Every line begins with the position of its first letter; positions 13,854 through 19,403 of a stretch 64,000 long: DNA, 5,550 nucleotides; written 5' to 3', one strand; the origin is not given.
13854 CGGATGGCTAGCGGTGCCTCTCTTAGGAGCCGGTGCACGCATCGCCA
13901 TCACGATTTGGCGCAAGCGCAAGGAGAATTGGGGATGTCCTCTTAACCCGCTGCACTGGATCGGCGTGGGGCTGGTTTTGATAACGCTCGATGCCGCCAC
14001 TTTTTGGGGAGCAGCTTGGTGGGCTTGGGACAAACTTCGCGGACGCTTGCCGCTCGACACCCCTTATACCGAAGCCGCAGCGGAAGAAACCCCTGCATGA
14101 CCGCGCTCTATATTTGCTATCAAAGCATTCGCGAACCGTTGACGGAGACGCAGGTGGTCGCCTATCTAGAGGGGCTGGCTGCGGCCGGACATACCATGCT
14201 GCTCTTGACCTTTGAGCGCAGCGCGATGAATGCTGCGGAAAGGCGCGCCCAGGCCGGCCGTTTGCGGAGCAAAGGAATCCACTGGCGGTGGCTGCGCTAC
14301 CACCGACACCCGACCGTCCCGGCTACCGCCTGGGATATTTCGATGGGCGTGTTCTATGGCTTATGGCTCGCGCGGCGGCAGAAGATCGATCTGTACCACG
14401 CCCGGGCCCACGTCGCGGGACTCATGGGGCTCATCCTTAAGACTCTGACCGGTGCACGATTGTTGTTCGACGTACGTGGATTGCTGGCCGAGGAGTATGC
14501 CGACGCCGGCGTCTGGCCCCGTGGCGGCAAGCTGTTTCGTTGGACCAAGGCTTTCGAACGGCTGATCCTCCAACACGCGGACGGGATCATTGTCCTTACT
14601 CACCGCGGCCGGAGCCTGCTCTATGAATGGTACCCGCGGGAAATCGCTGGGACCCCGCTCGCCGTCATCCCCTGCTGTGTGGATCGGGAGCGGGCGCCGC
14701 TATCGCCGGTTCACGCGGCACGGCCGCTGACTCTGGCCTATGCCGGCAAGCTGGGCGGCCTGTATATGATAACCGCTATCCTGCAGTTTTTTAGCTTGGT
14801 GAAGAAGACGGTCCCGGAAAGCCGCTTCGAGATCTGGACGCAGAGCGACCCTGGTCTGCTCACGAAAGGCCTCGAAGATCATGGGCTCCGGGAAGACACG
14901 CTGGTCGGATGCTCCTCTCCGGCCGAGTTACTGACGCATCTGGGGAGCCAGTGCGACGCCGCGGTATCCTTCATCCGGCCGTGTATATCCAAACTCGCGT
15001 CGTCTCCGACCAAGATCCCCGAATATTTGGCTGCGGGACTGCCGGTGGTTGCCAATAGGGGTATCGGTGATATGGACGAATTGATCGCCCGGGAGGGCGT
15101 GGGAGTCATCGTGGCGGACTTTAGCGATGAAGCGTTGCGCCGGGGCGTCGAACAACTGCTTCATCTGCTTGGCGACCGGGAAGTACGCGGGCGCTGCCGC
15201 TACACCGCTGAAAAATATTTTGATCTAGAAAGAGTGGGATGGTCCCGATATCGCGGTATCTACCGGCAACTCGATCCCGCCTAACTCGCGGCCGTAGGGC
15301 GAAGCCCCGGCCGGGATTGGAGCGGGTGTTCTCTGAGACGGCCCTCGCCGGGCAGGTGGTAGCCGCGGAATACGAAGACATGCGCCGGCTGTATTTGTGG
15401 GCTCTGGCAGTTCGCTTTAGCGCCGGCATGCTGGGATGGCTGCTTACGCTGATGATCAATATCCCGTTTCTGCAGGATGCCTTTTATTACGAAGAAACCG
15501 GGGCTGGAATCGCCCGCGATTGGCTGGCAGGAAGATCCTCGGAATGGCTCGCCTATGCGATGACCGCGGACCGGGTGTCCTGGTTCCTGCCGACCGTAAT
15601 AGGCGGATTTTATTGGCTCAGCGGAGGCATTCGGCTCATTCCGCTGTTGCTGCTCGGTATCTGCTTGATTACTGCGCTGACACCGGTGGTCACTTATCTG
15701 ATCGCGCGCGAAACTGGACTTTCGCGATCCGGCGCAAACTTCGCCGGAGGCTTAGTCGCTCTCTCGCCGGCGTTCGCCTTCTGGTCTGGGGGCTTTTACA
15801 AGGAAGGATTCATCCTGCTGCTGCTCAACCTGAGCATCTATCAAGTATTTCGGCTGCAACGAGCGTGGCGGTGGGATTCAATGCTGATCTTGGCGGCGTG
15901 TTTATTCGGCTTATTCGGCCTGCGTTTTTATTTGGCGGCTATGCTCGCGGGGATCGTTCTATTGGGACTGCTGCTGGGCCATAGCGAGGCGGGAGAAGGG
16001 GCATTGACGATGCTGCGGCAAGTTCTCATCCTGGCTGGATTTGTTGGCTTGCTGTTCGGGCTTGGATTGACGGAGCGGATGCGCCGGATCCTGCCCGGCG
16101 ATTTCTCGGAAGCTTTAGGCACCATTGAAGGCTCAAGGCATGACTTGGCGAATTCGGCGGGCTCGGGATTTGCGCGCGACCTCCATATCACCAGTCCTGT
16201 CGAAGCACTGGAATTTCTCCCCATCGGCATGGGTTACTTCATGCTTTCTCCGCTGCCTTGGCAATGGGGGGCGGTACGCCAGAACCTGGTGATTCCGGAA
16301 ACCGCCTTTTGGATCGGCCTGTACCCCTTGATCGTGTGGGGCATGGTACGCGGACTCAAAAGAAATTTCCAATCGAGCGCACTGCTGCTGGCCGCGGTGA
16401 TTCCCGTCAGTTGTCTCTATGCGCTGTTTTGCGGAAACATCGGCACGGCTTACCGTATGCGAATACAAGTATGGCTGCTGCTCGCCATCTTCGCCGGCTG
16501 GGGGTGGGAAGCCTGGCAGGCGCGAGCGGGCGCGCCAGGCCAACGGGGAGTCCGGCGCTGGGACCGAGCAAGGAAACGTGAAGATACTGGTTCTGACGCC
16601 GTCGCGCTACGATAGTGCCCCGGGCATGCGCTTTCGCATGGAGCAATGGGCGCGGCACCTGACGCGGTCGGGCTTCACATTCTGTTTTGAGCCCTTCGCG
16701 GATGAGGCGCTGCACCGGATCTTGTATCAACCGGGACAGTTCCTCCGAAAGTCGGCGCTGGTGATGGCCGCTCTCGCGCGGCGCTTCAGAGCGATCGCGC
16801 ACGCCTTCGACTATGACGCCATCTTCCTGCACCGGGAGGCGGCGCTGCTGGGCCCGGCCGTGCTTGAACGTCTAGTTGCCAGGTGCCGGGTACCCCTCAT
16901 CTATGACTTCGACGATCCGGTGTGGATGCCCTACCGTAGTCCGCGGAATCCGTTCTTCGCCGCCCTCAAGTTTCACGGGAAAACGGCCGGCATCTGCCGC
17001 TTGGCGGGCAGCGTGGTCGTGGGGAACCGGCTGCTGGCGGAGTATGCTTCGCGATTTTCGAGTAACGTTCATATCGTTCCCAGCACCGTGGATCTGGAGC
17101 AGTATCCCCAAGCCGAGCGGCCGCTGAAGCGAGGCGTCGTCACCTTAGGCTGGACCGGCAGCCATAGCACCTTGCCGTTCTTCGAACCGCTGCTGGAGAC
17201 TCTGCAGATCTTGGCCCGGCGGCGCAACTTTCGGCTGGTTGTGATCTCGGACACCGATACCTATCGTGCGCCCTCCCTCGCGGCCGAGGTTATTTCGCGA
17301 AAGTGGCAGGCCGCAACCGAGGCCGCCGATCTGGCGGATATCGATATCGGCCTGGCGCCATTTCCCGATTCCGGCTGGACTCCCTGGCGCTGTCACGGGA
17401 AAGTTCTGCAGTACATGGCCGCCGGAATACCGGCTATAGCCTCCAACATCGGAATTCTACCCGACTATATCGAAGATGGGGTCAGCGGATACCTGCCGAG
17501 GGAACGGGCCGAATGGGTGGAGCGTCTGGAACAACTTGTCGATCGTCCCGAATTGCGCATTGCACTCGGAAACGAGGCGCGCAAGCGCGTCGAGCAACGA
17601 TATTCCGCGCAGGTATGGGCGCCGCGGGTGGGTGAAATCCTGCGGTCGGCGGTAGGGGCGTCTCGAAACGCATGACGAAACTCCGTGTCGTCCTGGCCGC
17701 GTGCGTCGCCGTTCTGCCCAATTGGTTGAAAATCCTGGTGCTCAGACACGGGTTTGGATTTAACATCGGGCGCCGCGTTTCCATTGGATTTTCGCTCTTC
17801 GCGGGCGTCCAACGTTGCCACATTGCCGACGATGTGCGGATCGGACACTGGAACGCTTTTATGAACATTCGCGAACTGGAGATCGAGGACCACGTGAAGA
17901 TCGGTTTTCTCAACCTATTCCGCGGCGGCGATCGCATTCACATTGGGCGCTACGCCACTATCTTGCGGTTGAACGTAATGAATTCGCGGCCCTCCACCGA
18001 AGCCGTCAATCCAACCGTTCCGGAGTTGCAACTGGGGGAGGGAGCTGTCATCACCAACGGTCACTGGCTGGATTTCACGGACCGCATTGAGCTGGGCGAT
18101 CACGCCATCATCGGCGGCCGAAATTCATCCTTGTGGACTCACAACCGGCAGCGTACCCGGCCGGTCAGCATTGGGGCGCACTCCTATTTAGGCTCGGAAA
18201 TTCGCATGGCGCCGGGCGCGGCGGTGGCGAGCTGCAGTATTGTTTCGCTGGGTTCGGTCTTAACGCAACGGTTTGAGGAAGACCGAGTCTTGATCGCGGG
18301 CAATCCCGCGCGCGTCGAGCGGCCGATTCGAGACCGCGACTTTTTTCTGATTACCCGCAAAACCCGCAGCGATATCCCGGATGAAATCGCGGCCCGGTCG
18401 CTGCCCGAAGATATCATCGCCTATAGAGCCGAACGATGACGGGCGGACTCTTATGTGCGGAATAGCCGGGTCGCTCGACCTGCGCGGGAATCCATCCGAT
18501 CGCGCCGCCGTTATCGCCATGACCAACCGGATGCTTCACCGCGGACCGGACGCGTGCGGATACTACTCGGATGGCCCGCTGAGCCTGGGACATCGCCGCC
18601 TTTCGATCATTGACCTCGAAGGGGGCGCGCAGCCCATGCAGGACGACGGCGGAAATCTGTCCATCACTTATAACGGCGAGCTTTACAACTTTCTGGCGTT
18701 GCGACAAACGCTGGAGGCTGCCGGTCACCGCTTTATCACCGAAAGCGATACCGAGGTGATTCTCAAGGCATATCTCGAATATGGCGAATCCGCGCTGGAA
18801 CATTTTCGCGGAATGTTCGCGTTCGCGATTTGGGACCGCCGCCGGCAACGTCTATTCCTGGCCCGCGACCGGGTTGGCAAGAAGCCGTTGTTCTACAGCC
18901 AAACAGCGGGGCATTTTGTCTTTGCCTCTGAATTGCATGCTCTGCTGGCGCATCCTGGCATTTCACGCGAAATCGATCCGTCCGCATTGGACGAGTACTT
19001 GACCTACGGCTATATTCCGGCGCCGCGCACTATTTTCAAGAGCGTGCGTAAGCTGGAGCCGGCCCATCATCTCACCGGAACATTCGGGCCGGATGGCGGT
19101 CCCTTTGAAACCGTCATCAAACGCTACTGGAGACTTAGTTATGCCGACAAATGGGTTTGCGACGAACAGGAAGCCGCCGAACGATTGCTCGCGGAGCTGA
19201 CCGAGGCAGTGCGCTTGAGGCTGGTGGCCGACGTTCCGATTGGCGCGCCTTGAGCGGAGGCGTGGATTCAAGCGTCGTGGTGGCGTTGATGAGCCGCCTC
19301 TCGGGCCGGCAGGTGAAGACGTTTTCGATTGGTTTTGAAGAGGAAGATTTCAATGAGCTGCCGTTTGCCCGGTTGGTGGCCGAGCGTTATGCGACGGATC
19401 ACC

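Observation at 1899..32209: tRNA-Val-bounded ~30-kb insertion: intact tRNA at one end, orphan 47-nt tRNA 3' fragment at the other, a whole polysaccharide locus as cargo, and no integrase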

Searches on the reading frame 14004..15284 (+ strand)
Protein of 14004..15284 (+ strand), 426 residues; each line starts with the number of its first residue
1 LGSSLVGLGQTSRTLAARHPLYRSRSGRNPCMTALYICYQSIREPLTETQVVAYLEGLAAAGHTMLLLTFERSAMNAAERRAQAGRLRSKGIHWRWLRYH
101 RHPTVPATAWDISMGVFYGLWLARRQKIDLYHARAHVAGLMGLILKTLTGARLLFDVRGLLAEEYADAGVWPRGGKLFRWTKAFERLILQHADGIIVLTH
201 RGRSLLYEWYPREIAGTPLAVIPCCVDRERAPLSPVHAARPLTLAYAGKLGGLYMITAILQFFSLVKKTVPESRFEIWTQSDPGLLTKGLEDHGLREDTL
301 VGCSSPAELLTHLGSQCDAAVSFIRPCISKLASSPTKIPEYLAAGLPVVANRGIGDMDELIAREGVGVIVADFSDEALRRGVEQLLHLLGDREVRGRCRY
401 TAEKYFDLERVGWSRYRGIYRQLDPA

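Call 10: search_protein_families(library=pfam, proteins=[window:14004-15284:+], max_evalue=0.01)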
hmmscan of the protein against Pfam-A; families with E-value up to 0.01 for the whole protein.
window:14004-15284:+ (426 aa): 4 families
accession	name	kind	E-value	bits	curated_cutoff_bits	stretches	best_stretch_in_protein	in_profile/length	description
PF13579.12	Glyco_trans_4_4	-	6.9e-13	49.7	29.7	1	48-223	4-156/158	Glycosyl transferase 4-like domain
PF13439.12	Glyco_transf_4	-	1.3e-11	45.3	28.5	1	48-230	5-170/170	Glycosyltransferase Family 4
PF00534.26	Glycos_transf_1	-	3.7e-07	30.3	26.4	1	243-404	17-171/172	Glycosyl transferases group 1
PF13692.12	Glyco_trans_1_4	-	5.5e-05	23.9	27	1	310-386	70-140/142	Glycosyl transferases group 1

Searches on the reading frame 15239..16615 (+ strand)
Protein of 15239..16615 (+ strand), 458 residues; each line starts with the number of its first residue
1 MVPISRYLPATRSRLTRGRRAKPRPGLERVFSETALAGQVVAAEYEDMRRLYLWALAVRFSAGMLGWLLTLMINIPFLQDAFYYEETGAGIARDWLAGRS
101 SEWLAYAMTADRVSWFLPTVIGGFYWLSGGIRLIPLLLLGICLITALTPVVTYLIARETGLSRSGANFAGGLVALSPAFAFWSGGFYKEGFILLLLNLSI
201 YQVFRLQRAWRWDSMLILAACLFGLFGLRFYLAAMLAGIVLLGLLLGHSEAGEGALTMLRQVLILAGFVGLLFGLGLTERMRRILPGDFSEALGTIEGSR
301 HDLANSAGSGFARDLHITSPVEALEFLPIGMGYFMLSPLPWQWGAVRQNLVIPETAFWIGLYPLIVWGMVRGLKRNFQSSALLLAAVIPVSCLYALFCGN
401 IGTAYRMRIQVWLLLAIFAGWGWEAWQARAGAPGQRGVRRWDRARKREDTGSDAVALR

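Call 10: search_protein_families(library=pfam, proteins=[window:15239-16615:+], max_evalue=0.01)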
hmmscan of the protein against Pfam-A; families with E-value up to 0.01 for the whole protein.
window:15239-16615:+ (458 aa): 1 family
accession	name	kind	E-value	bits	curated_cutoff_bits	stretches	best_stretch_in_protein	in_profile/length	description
PF09852.15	DUF2079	-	0.0037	16.9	28.2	1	137-242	66-167/459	Predicted membrane protein (DUF2079)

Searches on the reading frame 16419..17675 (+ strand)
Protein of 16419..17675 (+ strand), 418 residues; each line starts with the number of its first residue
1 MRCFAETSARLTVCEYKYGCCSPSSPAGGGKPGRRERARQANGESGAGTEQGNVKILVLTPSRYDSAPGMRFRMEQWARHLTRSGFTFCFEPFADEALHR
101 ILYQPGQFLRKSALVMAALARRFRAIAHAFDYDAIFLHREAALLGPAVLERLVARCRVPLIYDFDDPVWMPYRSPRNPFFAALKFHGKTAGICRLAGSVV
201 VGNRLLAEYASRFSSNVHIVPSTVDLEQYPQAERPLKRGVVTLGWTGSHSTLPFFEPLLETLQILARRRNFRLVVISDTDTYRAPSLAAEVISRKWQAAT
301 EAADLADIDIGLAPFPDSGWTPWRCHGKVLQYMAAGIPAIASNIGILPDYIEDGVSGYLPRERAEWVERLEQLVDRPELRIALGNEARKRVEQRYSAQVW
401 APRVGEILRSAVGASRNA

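Call 10: search_protein_families(library=pfam, proteins=[window:16419-17675:+], max_evalue=0.01)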
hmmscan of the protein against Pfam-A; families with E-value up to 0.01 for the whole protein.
window:16419-17675:+ (418 aa): 5 families
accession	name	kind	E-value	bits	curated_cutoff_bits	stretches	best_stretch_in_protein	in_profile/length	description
PF13692.12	Glyco_trans_1_4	-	2.9e-09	37.8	27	1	257-375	19-141/142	Glycosyl transferases group 1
PF00534.26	Glycos_transf_1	-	3.9e-09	36.7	26.4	1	329-390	109-172/172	Glycosyl transferases group 1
PF13524.12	Glyco_trans_1_2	-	1.5e-06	28.6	25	1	322-400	60-138/144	Glycosyl transferase-like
PF13439.12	Glyco_transf_4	-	2.1e-06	28.3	28.5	1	77-228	11-170/170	Glycosyltransferase Family 4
PF13579.12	Glyco_trans_4_4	-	0.0077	17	29.7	1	112-212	52-144/158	Glycosyl transferase 4-like domain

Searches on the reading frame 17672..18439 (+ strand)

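Call 10: search_protein_families(library=pfam, proteins=[window:17672-18439:+], max_evalue=0.01)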
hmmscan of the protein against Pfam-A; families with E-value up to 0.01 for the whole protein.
window:17672-18439:+ (255 aa): 1 family
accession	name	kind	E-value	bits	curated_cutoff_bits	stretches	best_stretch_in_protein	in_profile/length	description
PF00132.30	Hexapep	-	0.0011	19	27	0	48-59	13-24/36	Bacterial transferase hexapeptide (six repeats)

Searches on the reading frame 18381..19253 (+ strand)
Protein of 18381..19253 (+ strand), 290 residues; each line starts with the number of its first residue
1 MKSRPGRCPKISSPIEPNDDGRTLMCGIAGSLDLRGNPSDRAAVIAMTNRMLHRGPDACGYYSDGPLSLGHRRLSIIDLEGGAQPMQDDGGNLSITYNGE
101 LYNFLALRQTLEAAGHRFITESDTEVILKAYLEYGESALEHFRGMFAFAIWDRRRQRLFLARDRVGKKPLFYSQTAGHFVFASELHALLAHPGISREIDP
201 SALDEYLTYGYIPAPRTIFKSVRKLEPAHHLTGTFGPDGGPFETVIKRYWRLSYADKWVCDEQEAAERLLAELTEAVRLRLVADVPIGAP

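Call 10: search_protein_families(library=pfam, proteins=[window:18381-19253:+], max_evalue=0.01)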
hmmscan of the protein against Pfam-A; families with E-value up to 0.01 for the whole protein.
window:18381-19253:+ (290 aa): 3 families
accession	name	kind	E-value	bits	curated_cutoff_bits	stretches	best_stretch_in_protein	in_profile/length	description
PF13537.11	GATase_7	-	3.4e-48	163.2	25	1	71-190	1-123/123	Glutamine amidotransferase domain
PF13522.11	GATase_6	-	8.3e-45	152.4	27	1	56-184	1-130/130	Glutamine amidotransferase domain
PF12481.13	DUF3700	-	3.1e-05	24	27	1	137-187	124-175/228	Aluminium induced protein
